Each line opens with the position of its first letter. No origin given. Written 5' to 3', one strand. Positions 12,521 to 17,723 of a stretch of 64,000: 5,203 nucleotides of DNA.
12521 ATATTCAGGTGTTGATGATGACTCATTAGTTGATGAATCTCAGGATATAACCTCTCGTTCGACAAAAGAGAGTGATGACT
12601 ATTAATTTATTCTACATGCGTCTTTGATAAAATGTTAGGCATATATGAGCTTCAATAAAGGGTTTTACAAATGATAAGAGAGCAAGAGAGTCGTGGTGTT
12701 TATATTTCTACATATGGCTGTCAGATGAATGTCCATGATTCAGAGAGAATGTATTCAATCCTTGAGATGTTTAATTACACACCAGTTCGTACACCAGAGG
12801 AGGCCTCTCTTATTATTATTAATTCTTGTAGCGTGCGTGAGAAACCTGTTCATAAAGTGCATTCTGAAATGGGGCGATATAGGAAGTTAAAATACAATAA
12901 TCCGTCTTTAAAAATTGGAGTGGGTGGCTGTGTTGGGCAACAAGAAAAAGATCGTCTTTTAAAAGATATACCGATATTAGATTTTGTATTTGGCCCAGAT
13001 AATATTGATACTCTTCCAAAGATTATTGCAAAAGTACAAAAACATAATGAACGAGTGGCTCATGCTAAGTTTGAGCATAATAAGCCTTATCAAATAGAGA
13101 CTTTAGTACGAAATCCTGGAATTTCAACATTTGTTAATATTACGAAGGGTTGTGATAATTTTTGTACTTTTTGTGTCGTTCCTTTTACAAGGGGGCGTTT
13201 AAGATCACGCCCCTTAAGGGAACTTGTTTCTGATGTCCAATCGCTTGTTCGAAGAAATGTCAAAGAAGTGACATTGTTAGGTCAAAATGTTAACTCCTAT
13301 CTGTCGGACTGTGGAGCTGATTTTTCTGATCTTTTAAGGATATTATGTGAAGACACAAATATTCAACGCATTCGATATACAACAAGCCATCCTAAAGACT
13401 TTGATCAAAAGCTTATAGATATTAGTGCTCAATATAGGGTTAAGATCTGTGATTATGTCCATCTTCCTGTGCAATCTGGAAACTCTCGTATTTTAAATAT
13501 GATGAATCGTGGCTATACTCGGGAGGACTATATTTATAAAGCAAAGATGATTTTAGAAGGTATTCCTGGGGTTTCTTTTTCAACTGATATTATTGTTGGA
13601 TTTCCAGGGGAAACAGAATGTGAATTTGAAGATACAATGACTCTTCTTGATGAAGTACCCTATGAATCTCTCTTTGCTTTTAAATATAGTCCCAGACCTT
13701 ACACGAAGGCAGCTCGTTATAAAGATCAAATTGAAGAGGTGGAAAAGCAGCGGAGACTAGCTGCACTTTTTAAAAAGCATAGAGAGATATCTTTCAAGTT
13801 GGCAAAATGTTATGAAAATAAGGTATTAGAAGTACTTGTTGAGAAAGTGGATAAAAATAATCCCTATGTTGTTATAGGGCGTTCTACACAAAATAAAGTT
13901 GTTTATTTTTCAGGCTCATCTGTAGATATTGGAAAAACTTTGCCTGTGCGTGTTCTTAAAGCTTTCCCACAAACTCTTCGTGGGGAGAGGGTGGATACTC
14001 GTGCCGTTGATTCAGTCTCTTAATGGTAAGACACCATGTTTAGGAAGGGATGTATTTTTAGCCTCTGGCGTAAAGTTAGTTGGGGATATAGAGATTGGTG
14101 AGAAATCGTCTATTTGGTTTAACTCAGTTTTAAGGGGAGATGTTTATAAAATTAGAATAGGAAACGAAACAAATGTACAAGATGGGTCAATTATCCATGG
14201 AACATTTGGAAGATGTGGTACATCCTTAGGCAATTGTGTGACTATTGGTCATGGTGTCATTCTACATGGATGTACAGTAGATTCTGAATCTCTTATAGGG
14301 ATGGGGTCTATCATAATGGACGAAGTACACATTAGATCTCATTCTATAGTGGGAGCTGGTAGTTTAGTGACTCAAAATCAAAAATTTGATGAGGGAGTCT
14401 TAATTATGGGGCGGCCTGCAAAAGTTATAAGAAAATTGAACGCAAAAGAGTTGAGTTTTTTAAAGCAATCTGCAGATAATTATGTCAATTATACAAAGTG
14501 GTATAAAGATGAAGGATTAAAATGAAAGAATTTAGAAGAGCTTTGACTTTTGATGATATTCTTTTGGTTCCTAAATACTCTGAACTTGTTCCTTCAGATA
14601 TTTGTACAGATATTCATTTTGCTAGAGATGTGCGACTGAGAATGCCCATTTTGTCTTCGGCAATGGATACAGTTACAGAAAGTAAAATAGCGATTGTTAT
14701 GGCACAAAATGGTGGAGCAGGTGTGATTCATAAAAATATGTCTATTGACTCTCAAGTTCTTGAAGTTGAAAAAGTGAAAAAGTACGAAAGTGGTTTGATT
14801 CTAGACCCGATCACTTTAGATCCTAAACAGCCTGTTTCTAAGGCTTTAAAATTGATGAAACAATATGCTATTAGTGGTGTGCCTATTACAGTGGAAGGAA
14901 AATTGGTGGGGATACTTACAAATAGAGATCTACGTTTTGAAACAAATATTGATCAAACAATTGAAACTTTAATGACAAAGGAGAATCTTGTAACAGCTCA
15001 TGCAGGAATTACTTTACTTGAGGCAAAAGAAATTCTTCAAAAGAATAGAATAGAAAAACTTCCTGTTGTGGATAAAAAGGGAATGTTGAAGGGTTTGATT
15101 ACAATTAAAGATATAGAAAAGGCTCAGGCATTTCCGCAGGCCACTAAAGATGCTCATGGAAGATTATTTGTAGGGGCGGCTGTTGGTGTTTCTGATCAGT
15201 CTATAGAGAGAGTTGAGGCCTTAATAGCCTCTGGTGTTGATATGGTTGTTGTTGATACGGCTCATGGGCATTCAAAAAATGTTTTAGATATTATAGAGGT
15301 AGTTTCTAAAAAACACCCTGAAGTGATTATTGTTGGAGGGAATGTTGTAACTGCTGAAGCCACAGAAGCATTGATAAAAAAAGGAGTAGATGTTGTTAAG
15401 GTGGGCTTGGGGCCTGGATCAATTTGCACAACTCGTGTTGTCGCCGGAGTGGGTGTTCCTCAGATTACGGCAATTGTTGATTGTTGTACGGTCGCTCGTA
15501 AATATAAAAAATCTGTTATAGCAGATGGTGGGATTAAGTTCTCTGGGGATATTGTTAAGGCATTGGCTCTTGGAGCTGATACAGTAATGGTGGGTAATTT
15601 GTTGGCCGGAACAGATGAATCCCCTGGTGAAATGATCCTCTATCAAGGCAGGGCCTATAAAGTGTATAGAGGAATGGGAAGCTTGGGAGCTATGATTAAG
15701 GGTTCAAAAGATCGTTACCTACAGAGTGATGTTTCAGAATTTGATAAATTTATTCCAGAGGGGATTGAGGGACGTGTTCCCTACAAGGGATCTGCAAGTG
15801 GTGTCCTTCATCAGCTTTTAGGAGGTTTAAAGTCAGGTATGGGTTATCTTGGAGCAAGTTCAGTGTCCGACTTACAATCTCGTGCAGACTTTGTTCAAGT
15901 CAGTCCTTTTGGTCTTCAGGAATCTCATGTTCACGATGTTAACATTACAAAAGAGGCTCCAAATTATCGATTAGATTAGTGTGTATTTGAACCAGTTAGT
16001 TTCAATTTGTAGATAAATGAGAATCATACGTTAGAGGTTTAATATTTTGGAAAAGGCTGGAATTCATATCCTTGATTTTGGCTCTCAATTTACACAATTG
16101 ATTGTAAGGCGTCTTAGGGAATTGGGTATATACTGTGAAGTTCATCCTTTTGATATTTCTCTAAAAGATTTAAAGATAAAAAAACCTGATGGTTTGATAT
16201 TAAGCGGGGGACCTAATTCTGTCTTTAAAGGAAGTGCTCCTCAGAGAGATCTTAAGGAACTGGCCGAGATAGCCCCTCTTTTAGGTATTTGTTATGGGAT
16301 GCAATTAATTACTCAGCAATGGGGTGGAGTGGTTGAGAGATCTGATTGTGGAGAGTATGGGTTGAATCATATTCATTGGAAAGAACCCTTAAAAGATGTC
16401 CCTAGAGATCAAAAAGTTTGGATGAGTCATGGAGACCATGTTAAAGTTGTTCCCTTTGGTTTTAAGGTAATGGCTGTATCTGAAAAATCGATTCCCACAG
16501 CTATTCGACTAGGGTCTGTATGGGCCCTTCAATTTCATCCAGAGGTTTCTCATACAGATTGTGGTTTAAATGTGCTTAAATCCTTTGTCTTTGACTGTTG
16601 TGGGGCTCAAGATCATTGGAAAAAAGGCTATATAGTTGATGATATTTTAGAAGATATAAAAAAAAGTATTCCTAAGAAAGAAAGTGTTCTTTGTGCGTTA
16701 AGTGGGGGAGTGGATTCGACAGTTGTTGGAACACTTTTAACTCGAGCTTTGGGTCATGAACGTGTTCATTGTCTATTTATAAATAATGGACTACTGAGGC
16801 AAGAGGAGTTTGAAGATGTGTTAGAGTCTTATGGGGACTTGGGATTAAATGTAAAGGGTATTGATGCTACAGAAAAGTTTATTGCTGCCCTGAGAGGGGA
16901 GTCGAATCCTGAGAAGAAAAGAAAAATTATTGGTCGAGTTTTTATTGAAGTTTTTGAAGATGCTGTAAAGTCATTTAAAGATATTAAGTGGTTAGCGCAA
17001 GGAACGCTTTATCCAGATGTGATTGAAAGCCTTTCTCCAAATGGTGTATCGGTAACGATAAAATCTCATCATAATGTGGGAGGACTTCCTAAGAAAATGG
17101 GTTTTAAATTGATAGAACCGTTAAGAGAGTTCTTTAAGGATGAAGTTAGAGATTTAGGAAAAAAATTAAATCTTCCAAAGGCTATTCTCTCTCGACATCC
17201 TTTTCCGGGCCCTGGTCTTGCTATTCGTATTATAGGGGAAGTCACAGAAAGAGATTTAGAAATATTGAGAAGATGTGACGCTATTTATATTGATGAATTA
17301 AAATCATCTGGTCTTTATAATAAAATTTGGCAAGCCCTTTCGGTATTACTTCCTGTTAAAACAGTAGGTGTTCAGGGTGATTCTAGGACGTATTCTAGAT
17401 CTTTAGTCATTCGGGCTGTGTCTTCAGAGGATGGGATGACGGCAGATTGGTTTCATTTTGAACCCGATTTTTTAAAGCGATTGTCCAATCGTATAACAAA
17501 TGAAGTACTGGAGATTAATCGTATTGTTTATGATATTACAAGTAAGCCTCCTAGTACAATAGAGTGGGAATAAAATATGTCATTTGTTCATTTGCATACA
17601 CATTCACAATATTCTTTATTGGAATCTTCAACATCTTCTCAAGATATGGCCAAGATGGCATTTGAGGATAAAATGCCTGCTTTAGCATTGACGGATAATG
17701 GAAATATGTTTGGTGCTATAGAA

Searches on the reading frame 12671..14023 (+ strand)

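Call 18: search_protein_families(library=ncbifam, proteins=[window:12671-14023:+])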
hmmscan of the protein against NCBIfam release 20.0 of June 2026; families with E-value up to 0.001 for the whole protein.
window:12671-14023:+ (450 aa): 17 families
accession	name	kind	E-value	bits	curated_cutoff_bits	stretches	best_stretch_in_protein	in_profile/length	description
TIGR01574.1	miaB-methiolase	equivalog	2.9e-143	478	355.3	1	10-440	2-436/437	tRNA (N6-isopentenyl adenosine(37)-C2)-methylthiotransferase MiaB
TIGR00089.1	TIGR00089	subfamily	7.1e-133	443.5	251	1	10-438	2-429/429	MiaB/RimO family radical SAM methylthiotransferase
NF010916.0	PRK14336.1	equivalog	6.3e-104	348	606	1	9-443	3-415/418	tRNA (N6-isopentenyl adenosine(37)-C2)-methylthiotransferase MiaB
TIGR01579.1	MiaB-like-C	equivalog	2.5e-88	297.1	357.05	1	12-428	1-416/416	tRNA (N(6)-L-threonylcarbamoyladenosine(37)-C(2))-methylthiotransferase MtaB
TIGR01578.1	MiaB-like-B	hypoth_equivalog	5.4e-71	239.6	314.7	1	10-428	2-408/421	tRNA (N(6)-L-threonylcarbamoyladenosine(37)-C(2))-methylthiotransferase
TIGR01125.1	TIGR01125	equivalog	1.2e-67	228.8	356.95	1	11-428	3-422/432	30S ribosomal protein S12 methylthiotransferase RimO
TIGR04014.1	B12_SAM_MJ_0865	equivalog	4.4e-22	78.5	360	1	150-390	158-393/434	methyl-coenzyme M reductase glutamine C-methyltransferase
TIGR04013.1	B12_SAM_MJ_1487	hypoth_equivalog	1.3e-19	70.3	251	1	62-367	58-373/382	TIGR04013 family B12-binding domain/radical SAM domain-containing protein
TIGR04479.1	bcpD_PhpK_rSAM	subfamily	3.4e-15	55.4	600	1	150-329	237-409/504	PhpK family radical SAM P-methyltransferase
TIGR03471.1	HpnJ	equivalog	1.3e-09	37.5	577.6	1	138-346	186-382/472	hopanoid biosynthesis associated radical SAM protein HpnJ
TIGR04072.2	rSAM_ladder_B12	equivalog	8.9e-08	31.2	360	1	140-337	169-357/443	lipid biosynthesis B12-binding/radical SAM protein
TIGR01212.1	TIGR01212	equivalog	1.1e-05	24.7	180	1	240-332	117-208/302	tRNA modification radical SAM protein MnmL/YtqA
TIGR03975.1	rSAM_ocin_1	subfamily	1.7e-05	23.6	281.85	0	160-328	273-429/606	RiPP maturation radical SAM C-methyltransferase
NF040546.1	rSAM_CUAEP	equivalog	0.0001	21.2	500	0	151-201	170-221/468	CUAEP/CCAEP-tail radical SAM (seleno)protein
NF006065.0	PRK08207.2-4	equivalog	0.00016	20.8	922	1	227-324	255-351/484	coproporphyrinogen III oxidase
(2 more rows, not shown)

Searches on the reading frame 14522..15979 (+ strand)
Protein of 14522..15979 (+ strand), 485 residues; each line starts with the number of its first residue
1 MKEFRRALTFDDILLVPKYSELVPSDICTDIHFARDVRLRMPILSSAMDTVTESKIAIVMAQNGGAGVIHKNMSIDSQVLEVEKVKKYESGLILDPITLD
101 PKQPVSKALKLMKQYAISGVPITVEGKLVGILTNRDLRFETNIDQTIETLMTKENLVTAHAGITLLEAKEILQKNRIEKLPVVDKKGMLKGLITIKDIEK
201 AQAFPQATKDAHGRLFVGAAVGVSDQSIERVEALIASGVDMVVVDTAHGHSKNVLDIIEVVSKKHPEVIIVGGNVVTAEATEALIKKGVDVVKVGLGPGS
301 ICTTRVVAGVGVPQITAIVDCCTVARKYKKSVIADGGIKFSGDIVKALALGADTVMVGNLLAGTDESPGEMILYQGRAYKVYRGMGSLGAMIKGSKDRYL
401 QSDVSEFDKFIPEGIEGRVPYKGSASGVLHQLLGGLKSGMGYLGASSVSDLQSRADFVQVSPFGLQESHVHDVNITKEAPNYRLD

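Call 18: search_protein_families(library=ncbifam, proteins=[window:14522-15979:+])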
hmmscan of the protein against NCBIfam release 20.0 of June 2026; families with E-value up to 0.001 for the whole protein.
window:14522-15979:+ (485 aa): 34 families (the best 25 are shown)
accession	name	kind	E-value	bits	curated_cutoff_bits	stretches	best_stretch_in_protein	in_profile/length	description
TIGR01302.1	IMP_dehydrog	equivalog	4e-186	619.3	481.5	1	7-452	1-449/450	IMP dehydrogenase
NF005311.0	PRK06843.1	equivalog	7.9e-131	436.7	779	2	183-473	110-400/404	inosine 5-monophosphate dehydrogenase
NF005869.0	PRK07807.1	equivalog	1.8e-93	314.2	549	1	6-468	11-472/479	GuaB1 family IMP dehydrogenase-related protein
NF052358.1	GMPRedGuaB1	equivalog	8.3e-91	305.5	675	1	6-468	11-472/479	GMP reductase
NF005493.0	PRK07107.1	equivalog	3.8e-90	302.8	585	1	8-478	10-496/502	IMP dehydrogenase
TIGR01303.1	IMP_DH_rel_1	equivalog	2.9e-85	287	562.75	1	7-465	11-467/475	GuaB1 family IMP dehydrogenase-related protein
NF003470.0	PRK05096.1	equivalog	6.4e-65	219.6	397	1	182-461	65-337/347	GMP reductase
TIGR01305.1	GMP_reduct_1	equivalog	6.5e-62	209.5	492.15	1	182-461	64-336/343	GMP reductase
NF003966.0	PRK05458.1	equivalog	9.8e-51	173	344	2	212-460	84-317/327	GMP reductase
TIGR01306.1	GMP_reduct_2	equivalog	7.7e-43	147.2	465.65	1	214-458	82-311/321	GMP reductase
TIGR01304.1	IMP_DH_rel_2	equivalog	9e-31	107.4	342.1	2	219-379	132-304/365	GuaB3 family IMP dehydrogenase-related protein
NF011447.0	PRK14869.2-3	equivalog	1.2e-09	37.3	522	1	146-243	69-167/540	putative manganese-dependent inorganic diphosphatase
NF011443.0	PRK14869.1-5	equivalog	2.6e-09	36.1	335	1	151-201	74-124/546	putative manganese-dependent inorganic diphosphatase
TIGR01186.1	proV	subfamily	3.2e-09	36.4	326.6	2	77-194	236-349/363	betaine/proline/choline family ABC transporter ATP-binding protein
NF011449.0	PRK14869.2-5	equivalog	3e-08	33.1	411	1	141-204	63-124/451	putative manganese-dependent inorganic diphosphatase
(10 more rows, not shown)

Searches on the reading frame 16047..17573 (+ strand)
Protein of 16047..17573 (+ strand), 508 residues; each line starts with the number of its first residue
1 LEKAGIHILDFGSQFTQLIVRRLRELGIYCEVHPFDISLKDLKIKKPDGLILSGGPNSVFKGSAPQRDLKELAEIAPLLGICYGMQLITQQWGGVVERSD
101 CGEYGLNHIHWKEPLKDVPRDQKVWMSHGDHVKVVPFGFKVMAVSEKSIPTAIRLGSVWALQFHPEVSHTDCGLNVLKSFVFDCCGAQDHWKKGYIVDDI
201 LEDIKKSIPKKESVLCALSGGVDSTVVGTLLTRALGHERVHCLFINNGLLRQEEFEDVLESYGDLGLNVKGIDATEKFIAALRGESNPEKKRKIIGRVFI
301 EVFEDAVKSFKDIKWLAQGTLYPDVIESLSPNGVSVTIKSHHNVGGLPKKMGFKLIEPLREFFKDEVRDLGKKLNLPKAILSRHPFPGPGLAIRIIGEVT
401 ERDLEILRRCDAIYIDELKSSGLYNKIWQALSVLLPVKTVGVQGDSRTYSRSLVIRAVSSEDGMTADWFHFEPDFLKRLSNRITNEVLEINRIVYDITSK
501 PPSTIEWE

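Call 18: search_protein_families(library=ncbifam, proteins=[window:16047-17573:+])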
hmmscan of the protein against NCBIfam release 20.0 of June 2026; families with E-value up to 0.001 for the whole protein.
window:16047-17573:+ (508 aa): 31 families (the best 25 are shown)
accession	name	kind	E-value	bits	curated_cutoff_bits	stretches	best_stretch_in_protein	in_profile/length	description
NF000848.1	PRK00074.1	equivalog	6.2e-211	701.4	400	1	6-508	1-512/512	glutamine-hydrolyzing GMP synthase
TIGR00884.1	guaA_Cterm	equivalog_domain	1.7e-134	448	338.75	1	196-508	2-310/310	glutamine-hydrolyzing GMP synthase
TIGR00888.1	guaA_Nterm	equivalog_domain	2.7e-56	190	172.15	1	6-187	1-187/188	glutamine-hydrolyzing GMP synthase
NF001975.0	PRK00758.1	equivalog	2.1e-38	131.8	198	1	6-184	4-182/185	GMP synthase subunit A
NF010587.0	PRK13980.1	equivalog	1.7e-16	60.2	255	1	195-277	17-97/267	NAD+ synthase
NF009475.0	PRK12838.1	equivalog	1.5e-15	57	221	1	5-166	171-334/359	carbamoyl phosphate synthase small subunit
NF006562.0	PRK09065.1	equivalog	1.1e-13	51.3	205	1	74-169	89-192/242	glutamine amidotransferase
TIGR01368.1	CPSaseIIsmall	equivalog_domain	1.1e-13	50.9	307.35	1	4-167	176-341/361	glutamine-hydrolyzing carbamoyl-phosphate synthase small subunit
NF005849.0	PRK07765.1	equivalog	4e-12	45.9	308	1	10-202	7-210/219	aminodeoxychorismate/anthranilate synthase component II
TIGR00268.2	TIGR00268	equivalog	7.1e-12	45.1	150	1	202-277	4-79/259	ATP-dependent sacrificial sulfur transferase LarE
NF005743.0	PRK07567.1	equivalog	1.6e-11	44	264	1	39-169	44-194/245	glutamine amidotransferase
TIGR00552.1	nadE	equivalog_domain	1.8e-11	43.8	63.65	1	201-281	14-93/251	NAD(+) synthase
NF005799.0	PRK07649.1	equivalog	6.3e-11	42.2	327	1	9-181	5-185/195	aminodeoxychorismate/anthranilate synthase component II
NF005458.0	PRK07053.1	equivalog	1.8e-10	40.6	250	1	36-170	34-183/234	glutamine amidotransferase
NF002048.0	PRK00876.1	subfamily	3.3e-10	39.3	313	1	197-246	24-72/330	NAD(+) synthase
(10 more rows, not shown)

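Call 19: list_cluster_members(proteins=[P0001, P0005, P0007, P0030, P0077, window:16047-17573:+, window:17577-21086:+, window:6360-7826:+, window:60729-61949:+, window:57318-58343:-])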
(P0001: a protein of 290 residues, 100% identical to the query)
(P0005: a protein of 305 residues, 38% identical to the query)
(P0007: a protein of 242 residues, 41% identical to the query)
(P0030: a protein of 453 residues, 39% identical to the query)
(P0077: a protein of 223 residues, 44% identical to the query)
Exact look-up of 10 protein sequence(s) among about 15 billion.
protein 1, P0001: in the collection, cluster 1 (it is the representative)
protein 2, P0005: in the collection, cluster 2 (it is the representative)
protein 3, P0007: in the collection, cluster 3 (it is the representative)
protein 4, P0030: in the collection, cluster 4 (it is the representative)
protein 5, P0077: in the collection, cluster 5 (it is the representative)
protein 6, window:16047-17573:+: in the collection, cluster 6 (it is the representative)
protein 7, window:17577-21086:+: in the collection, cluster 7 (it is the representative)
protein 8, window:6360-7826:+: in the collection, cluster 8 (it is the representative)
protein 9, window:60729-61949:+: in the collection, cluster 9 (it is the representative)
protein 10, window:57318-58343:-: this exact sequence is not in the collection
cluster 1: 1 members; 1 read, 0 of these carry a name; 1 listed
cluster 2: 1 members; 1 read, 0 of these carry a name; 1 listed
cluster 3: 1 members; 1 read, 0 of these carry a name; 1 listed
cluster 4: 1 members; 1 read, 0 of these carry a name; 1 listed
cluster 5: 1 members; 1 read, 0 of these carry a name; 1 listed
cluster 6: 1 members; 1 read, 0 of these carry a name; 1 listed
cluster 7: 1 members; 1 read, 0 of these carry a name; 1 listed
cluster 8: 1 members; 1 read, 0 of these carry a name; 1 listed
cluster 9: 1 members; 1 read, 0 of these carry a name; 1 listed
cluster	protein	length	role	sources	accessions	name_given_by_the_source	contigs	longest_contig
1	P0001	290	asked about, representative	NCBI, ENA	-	-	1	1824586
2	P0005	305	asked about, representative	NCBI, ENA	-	-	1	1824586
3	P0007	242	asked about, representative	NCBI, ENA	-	-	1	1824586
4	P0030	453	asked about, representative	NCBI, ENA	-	-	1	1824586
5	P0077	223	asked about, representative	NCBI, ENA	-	-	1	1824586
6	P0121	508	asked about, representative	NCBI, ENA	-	-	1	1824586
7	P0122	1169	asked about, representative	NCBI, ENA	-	-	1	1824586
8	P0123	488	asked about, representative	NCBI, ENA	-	-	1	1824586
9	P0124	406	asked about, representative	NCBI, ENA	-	-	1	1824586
